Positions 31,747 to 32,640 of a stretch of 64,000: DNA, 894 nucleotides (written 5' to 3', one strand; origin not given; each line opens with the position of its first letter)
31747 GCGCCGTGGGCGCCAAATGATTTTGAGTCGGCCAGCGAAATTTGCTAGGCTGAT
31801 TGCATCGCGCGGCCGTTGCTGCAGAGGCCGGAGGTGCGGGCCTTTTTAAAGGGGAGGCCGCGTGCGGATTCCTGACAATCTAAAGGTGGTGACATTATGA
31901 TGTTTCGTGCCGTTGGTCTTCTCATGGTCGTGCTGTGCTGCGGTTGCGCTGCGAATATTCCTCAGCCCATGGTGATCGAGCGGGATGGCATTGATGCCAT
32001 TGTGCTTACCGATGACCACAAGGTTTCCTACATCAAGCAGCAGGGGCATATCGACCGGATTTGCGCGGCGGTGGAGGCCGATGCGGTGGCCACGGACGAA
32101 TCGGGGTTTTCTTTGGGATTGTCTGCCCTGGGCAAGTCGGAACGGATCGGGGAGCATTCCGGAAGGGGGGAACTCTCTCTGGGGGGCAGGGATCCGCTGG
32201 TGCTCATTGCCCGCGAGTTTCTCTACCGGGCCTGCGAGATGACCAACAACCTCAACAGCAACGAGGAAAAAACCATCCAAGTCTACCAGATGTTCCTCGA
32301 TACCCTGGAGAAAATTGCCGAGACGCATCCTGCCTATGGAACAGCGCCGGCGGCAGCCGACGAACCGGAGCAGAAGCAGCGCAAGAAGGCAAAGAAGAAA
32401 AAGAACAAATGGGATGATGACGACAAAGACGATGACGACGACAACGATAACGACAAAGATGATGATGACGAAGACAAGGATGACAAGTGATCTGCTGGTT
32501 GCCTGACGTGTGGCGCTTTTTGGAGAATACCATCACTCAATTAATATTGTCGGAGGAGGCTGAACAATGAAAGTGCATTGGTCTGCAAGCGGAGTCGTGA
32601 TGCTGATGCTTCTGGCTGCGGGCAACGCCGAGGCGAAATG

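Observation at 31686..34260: Lower-GC three-gene island encoding only exported proteins, inserted between an HD-GYP gene and mutM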

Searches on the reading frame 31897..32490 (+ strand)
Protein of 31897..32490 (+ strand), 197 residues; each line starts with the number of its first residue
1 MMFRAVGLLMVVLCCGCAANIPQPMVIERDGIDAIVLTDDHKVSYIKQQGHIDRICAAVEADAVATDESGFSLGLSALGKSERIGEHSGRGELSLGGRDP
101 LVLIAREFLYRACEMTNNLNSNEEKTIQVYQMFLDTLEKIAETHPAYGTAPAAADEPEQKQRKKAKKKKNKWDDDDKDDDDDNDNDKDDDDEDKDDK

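Call 4: search_protein_families(library=pfam, proteins=[window:31897-32490:+], max_evalue=0.1)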
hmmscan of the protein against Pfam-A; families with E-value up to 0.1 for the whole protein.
window:31897-32490:+ (197 aa): 1 family
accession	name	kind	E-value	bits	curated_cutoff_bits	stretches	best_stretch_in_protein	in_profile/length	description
PF06284.16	Cytomega_UL84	-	0.0011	18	25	1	121-188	116-183/586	Cytomegalovirus UL84 protein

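Call 6: search_protein_families(library=ncbifam, proteins=[window:31897-32490:+], max_evalue=0.1)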
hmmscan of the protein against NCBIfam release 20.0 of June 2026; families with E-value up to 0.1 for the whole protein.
window:31897-32490:+ (197 aa): 0 families

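Call 7: search_protein_families(library=padloc, proteins=[window:31897-32490:+], max_evalue=0.1)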
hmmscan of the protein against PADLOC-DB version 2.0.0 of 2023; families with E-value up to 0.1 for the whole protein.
window:31897-32490:+ (197 aa): 0 families

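Call 22: find_homologous_proteins(query=window:31897-32490:+, max_evalue=0.001)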
Query window:31897-32490:+ (197 aa): 8 proteins with E <= 0.001 among 420 candidates.
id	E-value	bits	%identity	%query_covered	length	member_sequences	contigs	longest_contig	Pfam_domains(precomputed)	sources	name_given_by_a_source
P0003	1.8e-126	437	100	100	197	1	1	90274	-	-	-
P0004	7.7e-78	279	78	84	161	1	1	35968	-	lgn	-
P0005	9.3e-73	262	65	86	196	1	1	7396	-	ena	-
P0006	5.4e-67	243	68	74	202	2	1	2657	-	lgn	-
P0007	5.0e-56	208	64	72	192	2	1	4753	-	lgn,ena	-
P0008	7.3e-46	174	55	78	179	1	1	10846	-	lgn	-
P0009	9.3e-33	132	51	64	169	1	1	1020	-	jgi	-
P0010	2.2e-18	85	37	68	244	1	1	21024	-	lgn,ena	-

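Call 23: find_encoding_contigs(protein=P0005, flank=10000, max_places=3)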
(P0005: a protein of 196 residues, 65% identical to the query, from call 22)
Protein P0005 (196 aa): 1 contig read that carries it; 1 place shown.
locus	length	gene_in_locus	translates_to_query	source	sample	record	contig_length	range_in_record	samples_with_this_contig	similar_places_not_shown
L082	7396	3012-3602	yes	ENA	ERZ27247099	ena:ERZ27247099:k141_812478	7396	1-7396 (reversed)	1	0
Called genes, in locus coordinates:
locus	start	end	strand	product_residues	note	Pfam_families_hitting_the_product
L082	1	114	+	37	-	?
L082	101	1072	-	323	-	PF01207:Dus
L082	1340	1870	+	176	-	PF04893:Yip1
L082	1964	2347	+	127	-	-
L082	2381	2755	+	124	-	PF01844:HNH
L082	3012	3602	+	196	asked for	-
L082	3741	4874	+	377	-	-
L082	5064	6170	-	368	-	PF10263:SprT-like, PF10979:DUF2786, PF23771:DUF7168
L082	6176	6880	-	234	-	PF01693:Cauli_VI, PF00075:RNase_H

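Call 24: find_encoding_contigs(protein=P0008, flank=10000, max_places=3)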
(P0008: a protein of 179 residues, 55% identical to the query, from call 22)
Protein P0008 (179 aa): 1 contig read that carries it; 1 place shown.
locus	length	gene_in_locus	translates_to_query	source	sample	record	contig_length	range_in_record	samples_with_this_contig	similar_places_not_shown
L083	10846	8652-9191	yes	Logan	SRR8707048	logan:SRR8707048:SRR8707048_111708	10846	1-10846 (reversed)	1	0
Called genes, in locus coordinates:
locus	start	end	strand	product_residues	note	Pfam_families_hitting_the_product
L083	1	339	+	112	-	?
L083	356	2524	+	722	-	PF03412:Peptidase_C39, PF00664:ABC_membrane, PF00005:ABC_tran, PF02463:SMC_N (weak), PF09818:ABC_ATPase (faint)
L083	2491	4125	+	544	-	PF02321:OEP (faint)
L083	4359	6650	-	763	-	PF00732:GMC_oxred_N (faint), PF01266:DAO (weak), PF05199:GMC_oxred_C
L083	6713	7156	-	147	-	PF12802:MarR_2, PF01047:MarR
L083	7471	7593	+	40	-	-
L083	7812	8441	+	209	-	-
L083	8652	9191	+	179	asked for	-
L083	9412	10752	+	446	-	PF13091:PLDc_2, PF00614:PLDc (faint), PF13091:PLDc_2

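Call 25: find_encoding_contigs(protein=P0010, flank=10000, max_places=3)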
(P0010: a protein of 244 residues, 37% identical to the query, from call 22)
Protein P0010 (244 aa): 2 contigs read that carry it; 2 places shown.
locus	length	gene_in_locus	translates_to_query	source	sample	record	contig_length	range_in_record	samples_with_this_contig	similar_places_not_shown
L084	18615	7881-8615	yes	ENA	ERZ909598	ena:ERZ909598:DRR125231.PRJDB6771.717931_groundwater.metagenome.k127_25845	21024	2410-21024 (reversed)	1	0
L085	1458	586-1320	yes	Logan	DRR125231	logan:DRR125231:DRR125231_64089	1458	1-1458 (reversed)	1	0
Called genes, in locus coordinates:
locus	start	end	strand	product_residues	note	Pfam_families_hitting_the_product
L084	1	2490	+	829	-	?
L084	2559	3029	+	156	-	-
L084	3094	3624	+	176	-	PF01569:PAP2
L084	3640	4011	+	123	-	PF12643:MazG-like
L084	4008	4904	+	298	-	PF01715:IPPT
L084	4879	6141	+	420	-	-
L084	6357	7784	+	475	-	-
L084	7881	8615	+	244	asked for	-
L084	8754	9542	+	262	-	PF00497:SBP_bac_3, PF10613:Lig_chan-Glu_bd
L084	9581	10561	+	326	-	PF07719:TPR_2 (faint), PF13428:TPR_14 (faint), PF00528:BPD_transp_1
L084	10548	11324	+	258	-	PF00005:ABC_tran, PF09818:ABC_ATPase (faint), PF13304:AAA_21 (faint), PF02463:SMC_N (weak)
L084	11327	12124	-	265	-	PF02463:SMC_N (weak), PF00005:ABC_tran, PF13304:AAA_21 (faint)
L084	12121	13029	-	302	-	PF02653:BPD_transp_2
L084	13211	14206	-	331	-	PF04392:ABC_sub_bind, PF13458:Peripla_BP_6 (faint), PF13377:Peripla_BP_3 (faint), PF13407:Peripla_BP_4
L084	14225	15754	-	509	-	PF00133:tRNA-synt_1, PF01406:tRNA-synt_1e (weak), PF09334:tRNA-synt_1g, PF00133:tRNA-synt_1, PF01406:tRNA-synt_1e (weak), PF19303:Anticodon_3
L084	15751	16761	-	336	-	PF04468:PSP1, PF28472:PSP1_3rd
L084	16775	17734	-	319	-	PF13177:DNA_pol3_delta2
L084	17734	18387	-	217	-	PF02223:Thymidylate_kin, PF13521:AAA_28 (weak)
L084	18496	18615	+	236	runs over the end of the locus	PF22935:RM44_endonuclase (faint), PF14622:Ribonucleas_3_3, PF00636:Ribonuclease_3, PF00035:dsrm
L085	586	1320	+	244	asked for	-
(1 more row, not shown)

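Call 28: search_protein_families(library=pfam, proteins=[L082:3741-4874:+, L083:9412-10752:+, L083:7812-8441:+, L084:6357-7784:+, L084:4879-6141:+, L082:1964-2347:+, L084:8754-9542:+], max_evalue=0.05)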
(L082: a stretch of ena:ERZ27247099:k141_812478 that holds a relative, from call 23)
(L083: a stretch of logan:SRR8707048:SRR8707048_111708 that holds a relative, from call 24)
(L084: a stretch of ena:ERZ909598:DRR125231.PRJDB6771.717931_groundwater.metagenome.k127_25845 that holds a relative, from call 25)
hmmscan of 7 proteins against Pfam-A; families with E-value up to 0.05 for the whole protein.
L082:3741-4874:+ (377 aa): 5 families
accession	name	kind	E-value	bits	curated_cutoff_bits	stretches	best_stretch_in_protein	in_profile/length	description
PF00561.26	Abhydrolase_1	-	0.00012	22.2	25.8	1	147-247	1-106/245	alpha/beta hydrolase fold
PF05057.20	DUF676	-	0.00029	20.9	20.3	1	187-250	55-127/217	Putative serine esterase (DUF676)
PF07819.20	PGAP1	-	0.0011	19.2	24.3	1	212-251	93-132/233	PGAP1-like alpha/beta domain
PF06028.17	DUF915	-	0.0019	18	22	0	145-189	10-57/255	Alpha/beta hydrolase of unknown function (DUF915)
PF24096.1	DUF7379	-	0.0098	16.3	33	1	191-253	54-117/191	Domain of unknown function (DUF7379)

L083:9412-10752:+ (446 aa): 2 families
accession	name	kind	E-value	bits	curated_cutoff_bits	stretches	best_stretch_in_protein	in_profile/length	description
PF13091.12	PLDc_2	-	7.3e-35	120.1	27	2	259-408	1-130/132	PLD-like domain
PF00614.28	PLDc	-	7e-10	38.9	21.9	1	360-382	6-28/28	Phospholipase D Active site motif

L083:7812-8441:+ (209 aa): 1 family
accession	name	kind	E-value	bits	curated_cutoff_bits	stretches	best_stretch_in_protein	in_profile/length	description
PF03338.20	Pox_J1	-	0.012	16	27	1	162-197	8-43/145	Poxvirus J1 protein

L084:6357-7784:+ (475 aa): 6 families
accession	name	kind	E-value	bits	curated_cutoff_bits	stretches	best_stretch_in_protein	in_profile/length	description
PF10157.14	BORCS6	-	2.8e-05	24.6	35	1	183-265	11-93/101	BLOC-1-related complex sub-unit 6 C-terminal helix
PF24611.2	Spectrin_Anc-1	-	0.00062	20.5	33.2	1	190-265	18-92/115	Nuclear anchorage protein 1, spectrin-like repeat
PF23991.1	DUF7310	-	0.0035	18.2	40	0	214-258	25-69/83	Coiled-coil region of unknown function (DUF7310)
PF04513.17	Baculo_PEP_C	-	0.013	16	38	1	184-264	25-106/140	Baculovirus polyhedron envelope protein, PEP, C terminus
PF04799.18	Fzo_mitofusin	-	0.025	14.5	27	1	204-264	97-157/161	fzo-like conserved region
PF10498.14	IFT57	-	0.041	13.3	40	1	179-269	236-322/360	Intra-flagellar transport protein 57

L084:4879-6141:+ (420 aa): 2 families
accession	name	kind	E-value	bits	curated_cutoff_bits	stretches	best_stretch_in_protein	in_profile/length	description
PF13632.12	Glyco_trans_2_3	-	0.00029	21.2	27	1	150-257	4-110/198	Glycosyl transferase family group 2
PF00535.33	Glycos_transf_2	-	0.0018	18.7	23.3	0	144-229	79-161/168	Glycosyl transferase family 2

L082:1964-2347:+ (127 aa): 0 families

L084:8754-9542:+ (262 aa): 3 families
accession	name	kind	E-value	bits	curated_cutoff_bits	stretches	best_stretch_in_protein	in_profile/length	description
PF00497.25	SBP_bac_3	-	1.3e-43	148.4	26.4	1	35-253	1-131/132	Bacterial extracellular solute-binding proteins, family 3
PF10613.14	Lig_chan-Glu_bd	-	3.9e-08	33.8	30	1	59-122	46-108/115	Ligated ion channel L-glutamate- and glycine-binding site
PF12974.12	Phosphonate-bd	-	0.0066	16.3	27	1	169-249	143-227/242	ABC transporter, phosphonate, periplasmic substrate-binding protein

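Call 29: find_encoding_contigs(protein=P0007, flank=10000, max_places=3)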
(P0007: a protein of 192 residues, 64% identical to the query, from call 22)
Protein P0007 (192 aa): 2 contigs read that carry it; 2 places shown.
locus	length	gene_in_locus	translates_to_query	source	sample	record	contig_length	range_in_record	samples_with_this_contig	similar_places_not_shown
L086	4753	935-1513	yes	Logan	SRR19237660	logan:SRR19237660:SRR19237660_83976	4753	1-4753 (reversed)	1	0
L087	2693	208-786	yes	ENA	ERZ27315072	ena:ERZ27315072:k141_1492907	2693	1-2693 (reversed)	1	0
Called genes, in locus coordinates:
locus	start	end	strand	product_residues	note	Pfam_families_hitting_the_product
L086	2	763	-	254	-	?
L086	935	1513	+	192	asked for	-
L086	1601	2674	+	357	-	-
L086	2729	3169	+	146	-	PF09864:MliC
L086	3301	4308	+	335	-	PF00873:ACR_tran, PF03176:MMPL, PF02355:SecD_SecF_C (weak)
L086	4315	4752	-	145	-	?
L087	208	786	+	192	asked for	-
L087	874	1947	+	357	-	-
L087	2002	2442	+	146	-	PF09864:MliC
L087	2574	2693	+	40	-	?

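Call 30: find_encoding_contigs(protein=P0006, flank=10000, max_places=3)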
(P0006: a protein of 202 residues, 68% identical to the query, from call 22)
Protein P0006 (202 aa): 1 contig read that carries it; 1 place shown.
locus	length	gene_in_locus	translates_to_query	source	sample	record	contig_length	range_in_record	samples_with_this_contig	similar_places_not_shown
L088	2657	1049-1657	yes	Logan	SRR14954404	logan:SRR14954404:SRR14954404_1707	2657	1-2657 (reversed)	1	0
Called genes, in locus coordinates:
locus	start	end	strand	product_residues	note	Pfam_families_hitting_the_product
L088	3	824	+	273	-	?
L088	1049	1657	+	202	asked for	-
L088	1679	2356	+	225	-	-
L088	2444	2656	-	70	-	?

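Call 54: find_related_loci(query=A2, collection=genome_contigs, flank=8000)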
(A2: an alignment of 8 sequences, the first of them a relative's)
Query A2 (197 aa) in genome_contigs; peptide patterns used: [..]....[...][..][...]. (x = any residue, [..] = any of these).
51 stretches matched a pattern; 16 encode a relative of the query (tblastn E <= 1e-3); 16 distinct loci.
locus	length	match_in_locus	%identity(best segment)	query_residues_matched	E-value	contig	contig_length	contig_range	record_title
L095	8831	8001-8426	57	16-157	1e-56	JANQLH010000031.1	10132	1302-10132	MAG: SAR324 cluster bacterium isolate PL25a_bin.53 k99_4840058, whole genome shotgun sequence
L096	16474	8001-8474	49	8-165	3e-54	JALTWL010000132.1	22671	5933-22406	MAG: Micavibrio sp. isolate S141_maxbin2_scaf2bin.253 S141_NODE_1681_length_22671_cov_5.779232, whole genome shotgun seq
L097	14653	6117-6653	47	11-189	6e-50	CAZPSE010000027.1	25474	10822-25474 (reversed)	MAG TPA_asm: uncultured Gammaproteobacteria bacterium isolate binchicken_co53_159 genome assembly, contig: NODE_833_leng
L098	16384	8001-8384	48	27-154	1e-41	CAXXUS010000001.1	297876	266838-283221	MAG: Arcobacteraceae bacterium isolate 14eb39f1-fa00-480d-8321-37262f8b6e2f genome assembly, contig: contig_1, whole gen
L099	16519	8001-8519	39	8-187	2e-37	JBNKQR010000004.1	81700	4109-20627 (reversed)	MAG: Thiohalomonadaceae bacterium isolate G1.bin.1.strict NODE_4_length_81700_cov_6.122441, whole genome shotgun sequenc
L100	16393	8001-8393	44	16-143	4e-27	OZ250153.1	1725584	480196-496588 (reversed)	MAG: Gammaproteobacteria bacterium isolate 8e9ea247-d41c-4a85-a92e-2b80c1b645ea genome assembly, chromosome: 1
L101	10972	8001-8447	35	10-154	6e-27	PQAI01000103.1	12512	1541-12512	MAG: Betaproteobacteria bacterium isolate FeB_7 contig_7990, whole genome shotgun sequence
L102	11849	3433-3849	39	8-141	8e-26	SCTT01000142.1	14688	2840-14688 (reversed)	MAG: bacterium isolate FW305_bin.15 FW305_bin.15-10365-1, whole genome shotgun sequence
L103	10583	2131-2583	33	11-157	9e-26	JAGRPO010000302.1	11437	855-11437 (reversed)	MAG: Betaproteobacteria bacterium isolate BP07 k141_19949, whole genome shotgun sequence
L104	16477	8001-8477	34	9-162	4e-24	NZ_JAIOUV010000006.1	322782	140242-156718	Marinicella meishanensis strain NBU2979 Scaffold6_1, whole genome shotgun sequence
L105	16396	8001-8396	36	23-157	3e-23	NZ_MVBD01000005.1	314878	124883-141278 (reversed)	Marinicella sediminis strain F2 contig5, whole genome shotgun sequence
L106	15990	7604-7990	34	25-153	2e-21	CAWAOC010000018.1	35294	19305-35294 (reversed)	MAG: uncultured Gammaproteobacteria bacterium isolate MFD02979.bin.2.113 genome assembly, contig: contig_96652, whole ge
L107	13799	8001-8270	34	55-139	2e-10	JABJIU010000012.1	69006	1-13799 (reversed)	MAG: Proteobacteria bacterium isolate SI074_bin51 k141_2603816, whole genome shotgun sequence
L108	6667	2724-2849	52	105-146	4e-10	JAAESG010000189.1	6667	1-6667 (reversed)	MAG: Gammaproteobacteria bacterium isolate Ust_6 UstG_CONTIG1256707, whole genome shotgun sequence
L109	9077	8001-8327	33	31-134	1e-9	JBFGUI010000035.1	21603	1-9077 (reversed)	MAG: Kiloniellaceae bacterium isolate Mix_sand05.2021.03.G.34 k141_2993294_length_21603_cov_16.4191, whole genome shotgu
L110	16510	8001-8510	27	5-175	1e-5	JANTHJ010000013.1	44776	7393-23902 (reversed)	MAG: Chromatiales bacterium isolate bin2008 c_000000000043, whole genome shotgun sequence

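Call 55: predict_structure(alignment_id=A2)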
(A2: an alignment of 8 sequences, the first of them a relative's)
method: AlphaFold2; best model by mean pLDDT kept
length: 197 residues; sequences in the alignment: 8
mean_pLDDT: 49.9   pTM: 0.30
mean pLDDT of the five models: 49.9, 49.1, 45.9, 44.3, 42.5
residues with pLDDT >= 90: 0; 70-90: 15; 50-70: 66; < 50: 116
segments of 3 or more residues with pLDDT < 50: 22-37, 39-97, 148-183
pLDDT, mean of each block of 10 residues (from residue 1): 58 55 45 42 41 42 38 35 39 46 66 66 70 74 57 42 39 41 49 53
secondary structure, 60 per line:
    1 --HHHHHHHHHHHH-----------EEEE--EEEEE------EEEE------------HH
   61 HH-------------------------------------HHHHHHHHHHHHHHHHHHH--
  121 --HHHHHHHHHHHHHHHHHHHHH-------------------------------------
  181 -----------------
elements in order: H3-14 E26-29 E32-36 E43-46 H59-62 H100-118 H123-143

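Call 58: search_protein_families(library=pfam, proteins=[L095:6063-7649:+, L096:9803-10621:+, L097:6818-8767:+, L100:6577-7890:+, L105:6282-7841:+, L104:9013-10245:+, L098:6560-7843:+, L099:8551-9648:+, L096:10700-12871:+], max_evalue=0.01)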
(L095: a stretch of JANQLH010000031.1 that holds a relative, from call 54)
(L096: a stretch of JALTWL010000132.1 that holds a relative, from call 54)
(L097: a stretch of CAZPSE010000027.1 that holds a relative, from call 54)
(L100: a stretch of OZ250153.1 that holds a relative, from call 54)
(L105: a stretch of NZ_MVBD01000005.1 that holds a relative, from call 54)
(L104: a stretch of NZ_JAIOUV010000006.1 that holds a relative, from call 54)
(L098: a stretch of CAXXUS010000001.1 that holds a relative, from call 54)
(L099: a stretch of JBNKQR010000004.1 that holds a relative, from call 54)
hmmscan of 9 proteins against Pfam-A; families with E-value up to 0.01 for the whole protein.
L095:6063-7649:+ (528 aa): 2 families
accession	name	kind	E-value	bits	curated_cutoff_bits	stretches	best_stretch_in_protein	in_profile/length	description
PF07603.17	Lcl_C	-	3.6e-46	156.7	34.9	2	416-526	1-117/117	Lcl C-terminal domain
PF13205.12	Big_5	-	3.5e-18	66.7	23.6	1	68-166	4-103/105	Bacterial Ig-like domain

L096:9803-10621:+ (272 aa): 0 families

L097:6818-8767:+ (649 aa): 2 families
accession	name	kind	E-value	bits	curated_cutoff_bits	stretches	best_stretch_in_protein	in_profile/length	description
PF00388.25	PI-PLC-X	-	1.1e-10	41.7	23.1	1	54-186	2-143/144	Phosphatidylinositol-specific phospholipase C, X domain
PF13517.12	FG-GAP_3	-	3.9e-08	34.2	26.9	0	315-374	1-59/61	FG-GAP-like repeat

L100:6577-7890:+ (437 aa): 1 family
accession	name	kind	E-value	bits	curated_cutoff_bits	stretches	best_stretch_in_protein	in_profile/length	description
PF03318.18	ETX_MTX2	-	0.0021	18.4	22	1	81-172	16-111/228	Clostridium epsilon toxin ETX/Bacillus mosquitocidal toxin MTX2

L105:6282-7841:+ (519 aa): 1 family
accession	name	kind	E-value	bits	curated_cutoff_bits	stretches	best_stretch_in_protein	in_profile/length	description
PF16694.10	Cytochrome_P460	-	0.0019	19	27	0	254-340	37-102/125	Cytochrome P460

L104:9013-10245:+ (410 aa): 0 families

L098:6560-7843:+ (427 aa): 2 families
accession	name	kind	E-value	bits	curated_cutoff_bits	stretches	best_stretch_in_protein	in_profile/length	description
PF16868.10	NMT1_3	-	2.1e-11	44.4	27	1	36-267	1-245/289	NMT1-like family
PF09084.16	NMT1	-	5.2e-06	27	20.5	1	55-191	15-154/216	NMT1/THI5 like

L099:8551-9648:+ (365 aa): 6 families
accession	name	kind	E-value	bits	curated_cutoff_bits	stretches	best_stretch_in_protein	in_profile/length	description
PF05057.20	DUF676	-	1.7e-07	31.4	20.3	1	127-295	4-177/217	Putative serine esterase (DUF676)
PF07819.20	PGAP1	-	1.1e-06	29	24.3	1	176-235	72-134/233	PGAP1-like alpha/beta domain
PF06028.17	DUF915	-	1.8e-05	24.6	22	0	124-176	7-62/255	Alpha/beta hydrolase of unknown function (DUF915)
PF00561.26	Abhydrolase_1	-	5.3e-05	23.4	25.8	1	130-237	2-103/245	alpha/beta hydrolase fold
PF24096.1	DUF7379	-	0.00052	20.5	33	1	191-239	69-121/191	Domain of unknown function (DUF7379)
PF02450.21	LCAT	-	0.0013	18.5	21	1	181-233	110-165/392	Lecithin:cholesterol acyltransferase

L096:10700-12871:+ (723 aa): 9 families
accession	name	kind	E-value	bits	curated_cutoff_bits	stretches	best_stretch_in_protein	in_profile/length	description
PF00005.33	ABC_tran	-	6.5e-34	117.9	25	1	510-659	1-137/137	ABC transporter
PF00664.28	ABC_membrane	-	1.3e-17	64.9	28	1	181-441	4-268/274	ABC transporter transmembrane region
PF13304.12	AAA_21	-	9.5e-05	23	27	0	629-690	236-301/304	AAA domain, putative AbiEii toxin, Type IV TA system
PF01926.29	MMR_HSR1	-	0.00048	20.6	21.9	0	522-557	1-35/113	50S ribosome-binding GTPase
PF01935.23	DUF87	-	0.00091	19.8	23.2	1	520-562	23-68/220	Helicase HerA, central domain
PF06414.18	Zeta_toxin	-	0.0018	18.2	22.3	1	525-560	21-56/199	Zeta toxin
PF03193.22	RsgA_GTPase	-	0.0029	17.9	30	1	510-551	97-137/174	RsgA GTPase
PF00006.31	ATP-synt_ab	-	0.004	17.3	29.5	1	513-547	7-41/213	ATP synthase alpha/beta family, nucleotide-binding domain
PF13401.12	AAA_22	-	0.0099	16.6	27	0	525-568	10-52/130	AAA domain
